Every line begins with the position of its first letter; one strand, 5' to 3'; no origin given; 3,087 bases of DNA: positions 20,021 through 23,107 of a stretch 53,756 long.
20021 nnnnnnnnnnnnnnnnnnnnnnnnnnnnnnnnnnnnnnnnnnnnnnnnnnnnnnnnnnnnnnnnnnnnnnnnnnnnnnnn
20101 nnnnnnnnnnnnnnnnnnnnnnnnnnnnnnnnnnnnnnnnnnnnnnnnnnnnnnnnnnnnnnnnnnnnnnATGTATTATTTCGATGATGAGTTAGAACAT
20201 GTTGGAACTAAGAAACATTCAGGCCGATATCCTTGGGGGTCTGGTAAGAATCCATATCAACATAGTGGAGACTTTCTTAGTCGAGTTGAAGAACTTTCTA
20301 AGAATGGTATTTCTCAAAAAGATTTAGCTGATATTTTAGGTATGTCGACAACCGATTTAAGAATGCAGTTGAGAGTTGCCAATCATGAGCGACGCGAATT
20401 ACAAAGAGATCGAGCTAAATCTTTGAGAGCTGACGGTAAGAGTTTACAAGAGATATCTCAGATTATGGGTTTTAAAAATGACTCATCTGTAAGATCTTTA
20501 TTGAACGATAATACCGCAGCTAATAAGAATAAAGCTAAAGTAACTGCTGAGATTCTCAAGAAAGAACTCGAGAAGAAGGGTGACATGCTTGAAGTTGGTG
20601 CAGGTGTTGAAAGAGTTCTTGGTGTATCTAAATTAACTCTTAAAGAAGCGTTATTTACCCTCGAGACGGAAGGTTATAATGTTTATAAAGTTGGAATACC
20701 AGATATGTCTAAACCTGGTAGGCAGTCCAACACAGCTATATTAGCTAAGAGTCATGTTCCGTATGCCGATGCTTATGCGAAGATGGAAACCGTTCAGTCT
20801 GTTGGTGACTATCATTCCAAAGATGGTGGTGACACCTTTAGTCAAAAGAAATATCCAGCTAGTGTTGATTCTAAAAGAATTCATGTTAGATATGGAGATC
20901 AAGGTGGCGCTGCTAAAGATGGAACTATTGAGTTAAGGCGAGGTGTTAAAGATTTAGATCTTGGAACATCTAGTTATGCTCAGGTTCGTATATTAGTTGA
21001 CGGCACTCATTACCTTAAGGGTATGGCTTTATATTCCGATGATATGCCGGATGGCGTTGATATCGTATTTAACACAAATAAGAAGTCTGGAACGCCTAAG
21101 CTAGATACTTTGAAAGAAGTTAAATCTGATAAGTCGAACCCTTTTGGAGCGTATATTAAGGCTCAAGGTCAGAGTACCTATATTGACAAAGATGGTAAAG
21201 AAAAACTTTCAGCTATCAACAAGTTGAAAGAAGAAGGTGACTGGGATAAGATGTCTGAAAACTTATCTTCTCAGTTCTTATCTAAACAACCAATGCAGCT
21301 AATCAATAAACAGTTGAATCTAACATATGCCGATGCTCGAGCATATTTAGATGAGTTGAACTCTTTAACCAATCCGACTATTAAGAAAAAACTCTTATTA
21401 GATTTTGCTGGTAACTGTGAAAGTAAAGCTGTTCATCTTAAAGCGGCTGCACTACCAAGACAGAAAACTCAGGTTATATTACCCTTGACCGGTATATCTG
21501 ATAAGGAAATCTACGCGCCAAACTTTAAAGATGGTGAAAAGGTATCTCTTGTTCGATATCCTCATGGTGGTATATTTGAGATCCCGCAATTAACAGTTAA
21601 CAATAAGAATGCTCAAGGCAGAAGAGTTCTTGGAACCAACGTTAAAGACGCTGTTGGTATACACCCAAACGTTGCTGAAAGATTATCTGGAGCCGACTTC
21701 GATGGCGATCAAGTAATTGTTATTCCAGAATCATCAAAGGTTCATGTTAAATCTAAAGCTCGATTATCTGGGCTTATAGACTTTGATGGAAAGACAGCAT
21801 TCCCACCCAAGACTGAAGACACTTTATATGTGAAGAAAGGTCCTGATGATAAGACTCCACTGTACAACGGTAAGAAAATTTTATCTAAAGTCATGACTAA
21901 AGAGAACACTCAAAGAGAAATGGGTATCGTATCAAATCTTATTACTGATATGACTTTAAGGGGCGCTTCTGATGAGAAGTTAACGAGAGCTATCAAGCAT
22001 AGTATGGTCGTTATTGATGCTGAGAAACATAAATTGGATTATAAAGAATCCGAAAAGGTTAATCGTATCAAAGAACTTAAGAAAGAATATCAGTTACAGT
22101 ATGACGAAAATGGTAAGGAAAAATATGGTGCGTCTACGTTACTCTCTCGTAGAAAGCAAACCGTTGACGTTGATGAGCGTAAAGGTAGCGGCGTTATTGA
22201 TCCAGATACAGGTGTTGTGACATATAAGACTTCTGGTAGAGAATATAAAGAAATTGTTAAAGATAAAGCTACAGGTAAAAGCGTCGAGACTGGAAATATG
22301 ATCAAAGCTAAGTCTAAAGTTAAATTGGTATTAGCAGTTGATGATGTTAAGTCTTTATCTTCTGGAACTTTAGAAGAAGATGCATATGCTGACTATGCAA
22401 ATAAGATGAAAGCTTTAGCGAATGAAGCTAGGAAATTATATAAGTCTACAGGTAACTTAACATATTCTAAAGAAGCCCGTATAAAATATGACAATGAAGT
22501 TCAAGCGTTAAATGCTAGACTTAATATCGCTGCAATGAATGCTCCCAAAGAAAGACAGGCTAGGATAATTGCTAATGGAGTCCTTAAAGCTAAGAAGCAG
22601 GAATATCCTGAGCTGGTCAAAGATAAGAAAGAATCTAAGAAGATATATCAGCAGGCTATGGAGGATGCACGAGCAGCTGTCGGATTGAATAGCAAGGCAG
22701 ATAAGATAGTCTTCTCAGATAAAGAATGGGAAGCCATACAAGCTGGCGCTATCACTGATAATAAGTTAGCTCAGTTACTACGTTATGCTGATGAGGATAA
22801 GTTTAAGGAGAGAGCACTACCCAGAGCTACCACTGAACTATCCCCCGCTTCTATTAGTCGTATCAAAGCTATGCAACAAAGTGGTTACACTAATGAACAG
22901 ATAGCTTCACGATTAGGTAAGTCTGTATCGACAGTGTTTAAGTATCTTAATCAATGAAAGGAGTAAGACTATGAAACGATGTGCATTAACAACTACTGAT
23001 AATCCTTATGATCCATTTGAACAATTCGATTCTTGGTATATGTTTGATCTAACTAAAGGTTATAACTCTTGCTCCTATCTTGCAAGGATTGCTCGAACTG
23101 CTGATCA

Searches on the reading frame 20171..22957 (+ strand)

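Call 69: search_protein_families(library=pfam, proteins=[window:20171-22957:+], max_evalue=0.001)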
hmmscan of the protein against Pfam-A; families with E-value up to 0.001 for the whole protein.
window:20171-22957:+ (928 aa): 6 families
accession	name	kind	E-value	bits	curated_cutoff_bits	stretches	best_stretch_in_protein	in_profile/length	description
PF13936.12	HTH_38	-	3.3e-08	33.6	27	1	889-924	4-39/44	Helix-turn-helix domain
PF13384.12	HTH_23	-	7.5e-07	29.2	24.6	0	899-927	12-39/50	Homeodomain-like domain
PF08281.18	Sigma70_r4_2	-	1.3e-06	28.4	25.7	0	904-926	25-47/54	Sigma-70, region 4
PF02796.21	HTH_7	-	1.6e-06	28.6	23.8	1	890-927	6-43/45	Helix-turn-helix domain of resolvase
PF01381.28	HTH_3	-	4.5e-06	27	23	0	899-927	3-31/55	Helix-turn-helix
PF13412.12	HTH_24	-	1.3e-05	25.1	21.9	0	903-927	15-39/48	Winged helix-turn-helix DNA-binding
